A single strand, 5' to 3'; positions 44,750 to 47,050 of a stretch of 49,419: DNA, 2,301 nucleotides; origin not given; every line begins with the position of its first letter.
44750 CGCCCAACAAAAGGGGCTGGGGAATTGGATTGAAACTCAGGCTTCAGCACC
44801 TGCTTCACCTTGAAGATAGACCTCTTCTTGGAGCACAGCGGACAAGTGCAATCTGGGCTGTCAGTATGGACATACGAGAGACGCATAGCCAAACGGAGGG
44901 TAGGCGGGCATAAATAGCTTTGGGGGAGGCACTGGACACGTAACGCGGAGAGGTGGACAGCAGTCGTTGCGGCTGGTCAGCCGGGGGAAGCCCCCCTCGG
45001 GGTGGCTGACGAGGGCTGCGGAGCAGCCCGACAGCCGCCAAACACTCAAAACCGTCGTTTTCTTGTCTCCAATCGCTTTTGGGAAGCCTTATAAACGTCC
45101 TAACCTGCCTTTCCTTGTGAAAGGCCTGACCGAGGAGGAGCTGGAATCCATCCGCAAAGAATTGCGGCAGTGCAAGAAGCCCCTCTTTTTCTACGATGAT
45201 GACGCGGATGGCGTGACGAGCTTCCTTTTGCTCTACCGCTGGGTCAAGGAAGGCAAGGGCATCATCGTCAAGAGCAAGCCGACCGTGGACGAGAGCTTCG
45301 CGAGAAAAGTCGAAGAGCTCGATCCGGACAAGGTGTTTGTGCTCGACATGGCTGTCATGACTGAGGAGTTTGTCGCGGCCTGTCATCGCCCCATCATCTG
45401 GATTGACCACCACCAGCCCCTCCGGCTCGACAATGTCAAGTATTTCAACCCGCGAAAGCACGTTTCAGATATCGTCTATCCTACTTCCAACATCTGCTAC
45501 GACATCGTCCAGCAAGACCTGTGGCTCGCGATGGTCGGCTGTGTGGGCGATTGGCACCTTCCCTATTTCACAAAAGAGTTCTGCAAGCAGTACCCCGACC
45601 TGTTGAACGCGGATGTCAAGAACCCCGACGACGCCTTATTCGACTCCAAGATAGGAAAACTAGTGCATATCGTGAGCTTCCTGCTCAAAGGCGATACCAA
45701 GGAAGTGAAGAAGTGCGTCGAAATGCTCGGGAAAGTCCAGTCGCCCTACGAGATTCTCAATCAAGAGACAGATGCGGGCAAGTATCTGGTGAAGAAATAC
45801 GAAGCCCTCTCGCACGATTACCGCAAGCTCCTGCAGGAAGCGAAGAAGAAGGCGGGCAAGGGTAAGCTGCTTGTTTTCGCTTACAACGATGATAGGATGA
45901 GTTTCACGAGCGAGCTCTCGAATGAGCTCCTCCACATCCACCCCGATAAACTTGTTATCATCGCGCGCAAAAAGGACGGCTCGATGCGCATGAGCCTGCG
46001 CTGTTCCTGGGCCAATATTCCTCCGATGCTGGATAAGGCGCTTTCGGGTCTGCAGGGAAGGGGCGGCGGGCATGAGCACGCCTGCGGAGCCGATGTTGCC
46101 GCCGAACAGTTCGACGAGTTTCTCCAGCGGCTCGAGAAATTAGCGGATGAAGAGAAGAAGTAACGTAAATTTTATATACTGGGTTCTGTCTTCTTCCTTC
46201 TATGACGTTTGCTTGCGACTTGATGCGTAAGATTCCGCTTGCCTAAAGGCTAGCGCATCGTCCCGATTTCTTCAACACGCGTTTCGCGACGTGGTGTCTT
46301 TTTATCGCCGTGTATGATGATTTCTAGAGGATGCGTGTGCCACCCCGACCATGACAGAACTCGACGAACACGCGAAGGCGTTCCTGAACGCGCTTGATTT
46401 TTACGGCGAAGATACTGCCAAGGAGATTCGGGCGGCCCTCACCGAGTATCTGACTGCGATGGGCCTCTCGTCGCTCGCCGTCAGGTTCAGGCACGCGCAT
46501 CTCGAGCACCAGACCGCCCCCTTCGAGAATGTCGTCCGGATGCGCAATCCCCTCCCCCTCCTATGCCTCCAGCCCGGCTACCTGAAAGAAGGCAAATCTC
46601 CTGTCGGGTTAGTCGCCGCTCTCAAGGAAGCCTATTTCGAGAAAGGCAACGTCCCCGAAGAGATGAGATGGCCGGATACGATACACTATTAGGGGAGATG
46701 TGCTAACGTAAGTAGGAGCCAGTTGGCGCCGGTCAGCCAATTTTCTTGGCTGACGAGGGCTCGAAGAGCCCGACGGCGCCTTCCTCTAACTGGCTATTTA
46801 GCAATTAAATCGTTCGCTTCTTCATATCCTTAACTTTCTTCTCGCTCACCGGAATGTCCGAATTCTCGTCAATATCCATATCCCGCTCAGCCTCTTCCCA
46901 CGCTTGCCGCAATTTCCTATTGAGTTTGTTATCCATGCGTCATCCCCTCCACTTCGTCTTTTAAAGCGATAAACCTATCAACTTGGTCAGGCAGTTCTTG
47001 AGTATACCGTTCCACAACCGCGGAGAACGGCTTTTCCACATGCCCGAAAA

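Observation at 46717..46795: Copy B of the same element, extended by an 8-bp outer stem, in a convergent intergenic gap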

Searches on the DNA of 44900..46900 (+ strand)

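Call 7: search_rna_families(source=window, start=44900, end=46900, threshold=evalue, max_evalue=10, show_alignments=4)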
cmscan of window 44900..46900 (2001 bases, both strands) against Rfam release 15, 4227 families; matches with E-value up to 10: 5.
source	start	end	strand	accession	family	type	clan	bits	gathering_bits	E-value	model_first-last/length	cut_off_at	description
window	44983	45032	+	RF02276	Hammerhead_II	Gene; ribozyme;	CL00010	19.7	37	0.74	1-66/66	no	Hammerhead ribozyme (type II)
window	45352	45434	-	RF03276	mir-2232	Gene; miRNA;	-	18.5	70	1.9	1-91/91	no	mir-2232 microRNA precursor family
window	46309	46374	+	RF00157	SNORD39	Gene; snRNA; snoRNA; CD-box;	CL00057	16.2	35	4.3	1-80/80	no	Small nucleolar RNA SNORD55/SNORD39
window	44900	45010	-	RF02033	HEARO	Gene;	-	16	83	1.9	1-110/211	3'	HNH endonuclease-associated RNA and ORF (HEARO) RNA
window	44957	44993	-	RF01973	H19_2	Gene; lncRNA;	-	13.4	50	2.7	1-69/69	no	H19 conserved region 2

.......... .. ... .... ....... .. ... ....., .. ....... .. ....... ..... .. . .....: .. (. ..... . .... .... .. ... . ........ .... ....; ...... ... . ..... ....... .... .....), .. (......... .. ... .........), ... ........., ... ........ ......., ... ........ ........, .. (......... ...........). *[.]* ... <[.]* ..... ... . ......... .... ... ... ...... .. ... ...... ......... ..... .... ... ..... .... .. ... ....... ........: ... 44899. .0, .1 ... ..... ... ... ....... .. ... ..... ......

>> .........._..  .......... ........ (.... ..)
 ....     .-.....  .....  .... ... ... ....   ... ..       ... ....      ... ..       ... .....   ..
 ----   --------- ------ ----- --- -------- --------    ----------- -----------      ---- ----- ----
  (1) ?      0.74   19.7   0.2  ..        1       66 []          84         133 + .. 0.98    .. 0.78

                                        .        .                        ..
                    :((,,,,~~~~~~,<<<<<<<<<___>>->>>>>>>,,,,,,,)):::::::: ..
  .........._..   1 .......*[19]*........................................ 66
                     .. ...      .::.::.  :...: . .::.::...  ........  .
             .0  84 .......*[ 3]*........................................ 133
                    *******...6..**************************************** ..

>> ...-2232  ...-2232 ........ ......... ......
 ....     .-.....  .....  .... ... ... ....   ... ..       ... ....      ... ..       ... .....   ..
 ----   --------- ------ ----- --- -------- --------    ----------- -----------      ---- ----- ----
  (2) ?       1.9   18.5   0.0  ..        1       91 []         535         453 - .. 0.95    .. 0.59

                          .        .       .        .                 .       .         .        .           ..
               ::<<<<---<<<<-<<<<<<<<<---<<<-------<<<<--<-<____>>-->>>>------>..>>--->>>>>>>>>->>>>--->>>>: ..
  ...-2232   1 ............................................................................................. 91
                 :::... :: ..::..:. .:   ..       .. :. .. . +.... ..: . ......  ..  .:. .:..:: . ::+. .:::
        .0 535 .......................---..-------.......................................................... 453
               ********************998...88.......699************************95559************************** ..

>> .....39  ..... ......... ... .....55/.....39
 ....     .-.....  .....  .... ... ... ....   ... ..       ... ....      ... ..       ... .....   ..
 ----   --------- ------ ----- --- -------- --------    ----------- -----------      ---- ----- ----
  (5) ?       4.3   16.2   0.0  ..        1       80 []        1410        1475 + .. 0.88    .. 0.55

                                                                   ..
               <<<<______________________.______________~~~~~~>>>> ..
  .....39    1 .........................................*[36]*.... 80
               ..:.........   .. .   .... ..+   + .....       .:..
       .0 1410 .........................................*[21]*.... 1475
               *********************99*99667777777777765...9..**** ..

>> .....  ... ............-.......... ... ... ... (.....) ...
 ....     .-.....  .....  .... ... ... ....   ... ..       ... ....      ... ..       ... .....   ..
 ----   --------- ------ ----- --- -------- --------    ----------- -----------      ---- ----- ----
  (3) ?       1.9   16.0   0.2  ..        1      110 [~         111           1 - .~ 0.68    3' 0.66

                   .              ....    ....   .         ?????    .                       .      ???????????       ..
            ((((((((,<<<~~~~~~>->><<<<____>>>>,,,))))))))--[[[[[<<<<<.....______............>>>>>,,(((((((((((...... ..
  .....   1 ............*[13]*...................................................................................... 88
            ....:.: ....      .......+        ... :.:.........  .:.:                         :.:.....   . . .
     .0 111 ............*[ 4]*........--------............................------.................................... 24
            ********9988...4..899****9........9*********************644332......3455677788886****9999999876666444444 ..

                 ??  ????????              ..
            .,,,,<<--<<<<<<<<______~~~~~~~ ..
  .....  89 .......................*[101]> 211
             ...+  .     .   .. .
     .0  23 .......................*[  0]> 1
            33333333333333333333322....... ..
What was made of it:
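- On Hammerhead ribozyme (Rfam CL00010): Best hit is Hammerhead_II at 19.7 bits against 37, E = 0.74, on copy A only and in a register that does not use the CUGACGA string (call 7).
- Closest known: IS200/IS605 LE/RE subterminal hairpins. Different: The weak HEARO hit (16 bits, E = 1.9; call 7) is not significant.
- There is a weak Hammerhead_II hit on copy A, 19.7 bits, E = 0.74 (call 7). No other ribozyme family reaches E<=10 (call 7).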

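Call 22: search_rna_families(sources=[L109, L110, L111], threshold=gathering)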
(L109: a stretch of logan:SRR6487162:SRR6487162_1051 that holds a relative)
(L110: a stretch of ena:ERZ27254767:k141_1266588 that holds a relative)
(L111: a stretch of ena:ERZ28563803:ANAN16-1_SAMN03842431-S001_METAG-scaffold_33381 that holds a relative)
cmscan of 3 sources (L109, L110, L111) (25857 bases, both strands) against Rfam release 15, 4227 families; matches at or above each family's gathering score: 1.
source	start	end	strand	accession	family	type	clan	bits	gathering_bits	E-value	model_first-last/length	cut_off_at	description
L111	7446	7517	-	RF00005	tRNA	Gene; tRNA;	CL00001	69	29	2.4e-13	1-71/71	no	tRNA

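Call 37: search_rna_families(source=L110, start=8800, end=9700, threshold=evalue, max_evalue=5, show_alignments=2)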
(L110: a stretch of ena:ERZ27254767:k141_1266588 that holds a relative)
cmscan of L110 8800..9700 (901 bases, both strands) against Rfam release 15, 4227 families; matches with E-value up to 5: 2.
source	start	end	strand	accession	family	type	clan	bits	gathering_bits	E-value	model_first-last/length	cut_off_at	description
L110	9430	9463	+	RF00892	mir-551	Gene; miRNA;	-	14.8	51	5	1-74/74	no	mir-551 microRNA precursor family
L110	8836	8964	+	RF02091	DAOA-AS1_2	Gene; lncRNA;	-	11.2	43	3.8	1-205/205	no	DAOA antisense RNA 1 conserved region 2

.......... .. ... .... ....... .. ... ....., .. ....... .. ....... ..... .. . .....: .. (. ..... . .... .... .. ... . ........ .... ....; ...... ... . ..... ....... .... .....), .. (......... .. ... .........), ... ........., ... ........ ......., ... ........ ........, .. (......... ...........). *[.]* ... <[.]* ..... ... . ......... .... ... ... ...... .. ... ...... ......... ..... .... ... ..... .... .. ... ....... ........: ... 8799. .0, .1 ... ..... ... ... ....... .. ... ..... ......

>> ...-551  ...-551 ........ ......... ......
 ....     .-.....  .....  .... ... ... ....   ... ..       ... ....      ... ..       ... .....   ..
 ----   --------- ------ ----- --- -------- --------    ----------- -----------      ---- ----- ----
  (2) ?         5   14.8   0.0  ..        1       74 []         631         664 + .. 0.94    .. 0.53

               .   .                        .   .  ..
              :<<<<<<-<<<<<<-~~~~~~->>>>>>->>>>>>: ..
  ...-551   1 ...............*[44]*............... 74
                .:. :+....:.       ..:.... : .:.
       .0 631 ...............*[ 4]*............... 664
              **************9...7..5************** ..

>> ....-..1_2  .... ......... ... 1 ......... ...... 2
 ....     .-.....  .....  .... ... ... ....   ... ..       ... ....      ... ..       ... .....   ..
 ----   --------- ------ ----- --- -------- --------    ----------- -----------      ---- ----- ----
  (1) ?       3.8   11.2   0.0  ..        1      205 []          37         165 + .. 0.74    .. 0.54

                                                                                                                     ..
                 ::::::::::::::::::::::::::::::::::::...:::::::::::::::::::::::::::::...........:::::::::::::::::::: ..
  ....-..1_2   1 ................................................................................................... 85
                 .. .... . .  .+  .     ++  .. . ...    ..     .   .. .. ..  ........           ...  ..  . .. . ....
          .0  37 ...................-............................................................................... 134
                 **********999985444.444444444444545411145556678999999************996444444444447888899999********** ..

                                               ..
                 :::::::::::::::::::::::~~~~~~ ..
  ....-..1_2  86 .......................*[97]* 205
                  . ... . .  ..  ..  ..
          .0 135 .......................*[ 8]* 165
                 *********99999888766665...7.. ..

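Call 40: build_rna_model(alignment_id=A3, structure=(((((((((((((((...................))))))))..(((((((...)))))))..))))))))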
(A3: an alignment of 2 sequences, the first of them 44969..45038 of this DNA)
Model R1 built from alignment A3 (2 sequences, 70 columns); structure: as given.
model positions 70; base pairs 22; branch points 1; effective number of sequences 1.57; information 0.805 bits per position. Calibrated on 0.2 Mb of random sequence (short: E-values are rough).
structure used (alignment columns):
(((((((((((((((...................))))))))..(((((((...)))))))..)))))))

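Call 41: search_with_rna_model(model_id=R1, source=window, filters=off, max_evalue=10, show_alignments=4)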
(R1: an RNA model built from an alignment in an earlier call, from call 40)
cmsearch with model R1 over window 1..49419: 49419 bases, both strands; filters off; matches with E-value up to 10: 14.
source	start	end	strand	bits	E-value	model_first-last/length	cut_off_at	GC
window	44969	45038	+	93.6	1.8e-19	1-70/70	no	0.79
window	46725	46780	+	72.4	1.4e-14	1-70/70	no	0.68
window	46725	46780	-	14.7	0.31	1-70/70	no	0.68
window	23720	23773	-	10.9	2.3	1-70/70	no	0.5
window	45002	45038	-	10.8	2.6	1-70/70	no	0.76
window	30397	30426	-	10.6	2.8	1-70/70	no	0.83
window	5453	5500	+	10.2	3.4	1-70/70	no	0.73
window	21320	21368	+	9.2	5.8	1-70/70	no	0.59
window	43572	43606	+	9.2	6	1-70/70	no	0.66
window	32247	32320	-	9.1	6.1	1-70/70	no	0.62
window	33265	33288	+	9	6.7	1-70/70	no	0.67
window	43572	43606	-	8.9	6.9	1-70/70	no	0.66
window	3448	3488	-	8.8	7.2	1-70/70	no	0.71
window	47759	47774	+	8.3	9.6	1-70/70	no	0.88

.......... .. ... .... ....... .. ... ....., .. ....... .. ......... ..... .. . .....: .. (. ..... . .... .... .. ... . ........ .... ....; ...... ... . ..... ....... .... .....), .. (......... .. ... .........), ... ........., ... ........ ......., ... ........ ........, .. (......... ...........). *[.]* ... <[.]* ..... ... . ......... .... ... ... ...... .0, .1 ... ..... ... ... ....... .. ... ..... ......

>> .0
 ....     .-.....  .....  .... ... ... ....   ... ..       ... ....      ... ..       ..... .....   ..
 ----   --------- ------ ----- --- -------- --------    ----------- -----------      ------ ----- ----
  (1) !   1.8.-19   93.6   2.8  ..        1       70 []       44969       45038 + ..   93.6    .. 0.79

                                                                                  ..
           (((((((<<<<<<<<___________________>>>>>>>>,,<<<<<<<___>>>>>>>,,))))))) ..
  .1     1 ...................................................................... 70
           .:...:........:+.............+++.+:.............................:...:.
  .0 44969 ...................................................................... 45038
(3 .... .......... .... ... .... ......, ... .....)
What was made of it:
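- On REP / REPIN: Two copies in 49 kb and none elsewhere in the window (call 41).
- Checked: A covariance model built from the two copies scores them 93.6 and 72.4 bits; the next best hit in the window, with filters off, is 14.7 bits, and that hit is the reverse strand of copy B itself (call 41).
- None is in the other 47 kb of the window (call 41).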

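Call 42: search_with_rna_model(model_id=R1, sources=[L109, L110, L111, L112, L113, L114, L115, L116, L117, L118, L119, L122], filters=off, max_evalue=10, show_alignments=3)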
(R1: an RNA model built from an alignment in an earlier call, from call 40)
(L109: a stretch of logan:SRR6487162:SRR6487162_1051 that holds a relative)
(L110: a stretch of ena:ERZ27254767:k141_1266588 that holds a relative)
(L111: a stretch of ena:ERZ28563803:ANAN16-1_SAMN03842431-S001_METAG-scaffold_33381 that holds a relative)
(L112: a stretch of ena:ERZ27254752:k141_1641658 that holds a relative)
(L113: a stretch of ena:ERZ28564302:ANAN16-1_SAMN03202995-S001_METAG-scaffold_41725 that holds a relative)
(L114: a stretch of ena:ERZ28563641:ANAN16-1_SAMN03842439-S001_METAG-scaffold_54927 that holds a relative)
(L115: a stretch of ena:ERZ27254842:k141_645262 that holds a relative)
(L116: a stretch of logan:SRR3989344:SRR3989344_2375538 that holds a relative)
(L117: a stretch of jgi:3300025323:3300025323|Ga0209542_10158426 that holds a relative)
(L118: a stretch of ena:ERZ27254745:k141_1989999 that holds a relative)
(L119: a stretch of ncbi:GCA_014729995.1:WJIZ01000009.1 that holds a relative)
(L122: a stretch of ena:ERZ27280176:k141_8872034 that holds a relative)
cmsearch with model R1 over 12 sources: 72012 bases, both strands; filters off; matches with E-value up to 10: 15.
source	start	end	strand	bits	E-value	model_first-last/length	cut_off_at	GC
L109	4588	4602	+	11.7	2.3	1-70/70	no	0.8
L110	5493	5522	+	10.9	3.5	1-70/70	no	0.77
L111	1264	1293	+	10.9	3.5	1-70/70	no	0.77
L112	3216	3245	+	10.9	3.5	1-70/70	no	0.77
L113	2991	3020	+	10.9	3.5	1-70/70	no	0.77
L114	1215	1244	+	10.9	3.5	1-70/70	no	0.77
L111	8003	8066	+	10.6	4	1-70/70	no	0.58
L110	5493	5522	-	10.2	5.2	1-70/70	no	0.77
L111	1264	1293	-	10.2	5.2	1-70/70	no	0.77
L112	3216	3245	-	10.2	5.2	1-70/70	no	0.77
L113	2991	3020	-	10.2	5.2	1-70/70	no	0.77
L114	1215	1244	-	10.2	5.2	1-70/70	no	0.77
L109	4588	4602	-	10.1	5.4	1-70/70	no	0.8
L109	1501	1583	-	9.7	6.7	1-70/70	no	0.53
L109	5011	5050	-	9.4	7.7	1-70/70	no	0.65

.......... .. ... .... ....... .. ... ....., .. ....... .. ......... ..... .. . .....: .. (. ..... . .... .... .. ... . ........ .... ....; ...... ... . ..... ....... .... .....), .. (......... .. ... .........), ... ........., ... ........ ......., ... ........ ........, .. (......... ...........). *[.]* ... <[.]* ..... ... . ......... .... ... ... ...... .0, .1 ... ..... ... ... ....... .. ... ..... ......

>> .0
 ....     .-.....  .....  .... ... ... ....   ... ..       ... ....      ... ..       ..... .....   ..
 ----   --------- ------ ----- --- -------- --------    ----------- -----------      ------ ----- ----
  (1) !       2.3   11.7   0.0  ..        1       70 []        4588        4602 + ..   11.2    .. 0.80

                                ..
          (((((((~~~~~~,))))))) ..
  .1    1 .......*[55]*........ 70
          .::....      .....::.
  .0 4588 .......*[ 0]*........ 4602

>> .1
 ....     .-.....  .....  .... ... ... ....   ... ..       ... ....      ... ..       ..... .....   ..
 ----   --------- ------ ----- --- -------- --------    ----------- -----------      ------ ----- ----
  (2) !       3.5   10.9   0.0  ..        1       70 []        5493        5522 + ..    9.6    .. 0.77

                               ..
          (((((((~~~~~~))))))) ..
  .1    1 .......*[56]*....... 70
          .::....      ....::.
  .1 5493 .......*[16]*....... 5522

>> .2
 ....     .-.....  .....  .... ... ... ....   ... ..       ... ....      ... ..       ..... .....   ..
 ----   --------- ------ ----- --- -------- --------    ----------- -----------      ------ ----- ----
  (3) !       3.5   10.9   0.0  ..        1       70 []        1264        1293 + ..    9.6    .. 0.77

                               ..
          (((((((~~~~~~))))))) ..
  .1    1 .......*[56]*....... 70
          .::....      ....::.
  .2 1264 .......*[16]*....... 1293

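Call 51: search_with_rna_model(model_id=R1, sources=[L124, L125, L127], filters=off, max_evalue=10, show_alignments=2)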
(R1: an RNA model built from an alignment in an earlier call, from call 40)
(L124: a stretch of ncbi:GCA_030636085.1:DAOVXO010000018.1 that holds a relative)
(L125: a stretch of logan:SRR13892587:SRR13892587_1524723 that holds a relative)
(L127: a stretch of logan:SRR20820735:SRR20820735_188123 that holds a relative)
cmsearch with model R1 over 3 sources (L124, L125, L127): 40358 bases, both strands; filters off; matches with E-value up to 10: 2.
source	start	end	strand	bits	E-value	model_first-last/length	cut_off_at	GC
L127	14399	14472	-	12.2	0.96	1-70/70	no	0.53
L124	15231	15267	+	8.4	7.4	1-70/70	no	0.41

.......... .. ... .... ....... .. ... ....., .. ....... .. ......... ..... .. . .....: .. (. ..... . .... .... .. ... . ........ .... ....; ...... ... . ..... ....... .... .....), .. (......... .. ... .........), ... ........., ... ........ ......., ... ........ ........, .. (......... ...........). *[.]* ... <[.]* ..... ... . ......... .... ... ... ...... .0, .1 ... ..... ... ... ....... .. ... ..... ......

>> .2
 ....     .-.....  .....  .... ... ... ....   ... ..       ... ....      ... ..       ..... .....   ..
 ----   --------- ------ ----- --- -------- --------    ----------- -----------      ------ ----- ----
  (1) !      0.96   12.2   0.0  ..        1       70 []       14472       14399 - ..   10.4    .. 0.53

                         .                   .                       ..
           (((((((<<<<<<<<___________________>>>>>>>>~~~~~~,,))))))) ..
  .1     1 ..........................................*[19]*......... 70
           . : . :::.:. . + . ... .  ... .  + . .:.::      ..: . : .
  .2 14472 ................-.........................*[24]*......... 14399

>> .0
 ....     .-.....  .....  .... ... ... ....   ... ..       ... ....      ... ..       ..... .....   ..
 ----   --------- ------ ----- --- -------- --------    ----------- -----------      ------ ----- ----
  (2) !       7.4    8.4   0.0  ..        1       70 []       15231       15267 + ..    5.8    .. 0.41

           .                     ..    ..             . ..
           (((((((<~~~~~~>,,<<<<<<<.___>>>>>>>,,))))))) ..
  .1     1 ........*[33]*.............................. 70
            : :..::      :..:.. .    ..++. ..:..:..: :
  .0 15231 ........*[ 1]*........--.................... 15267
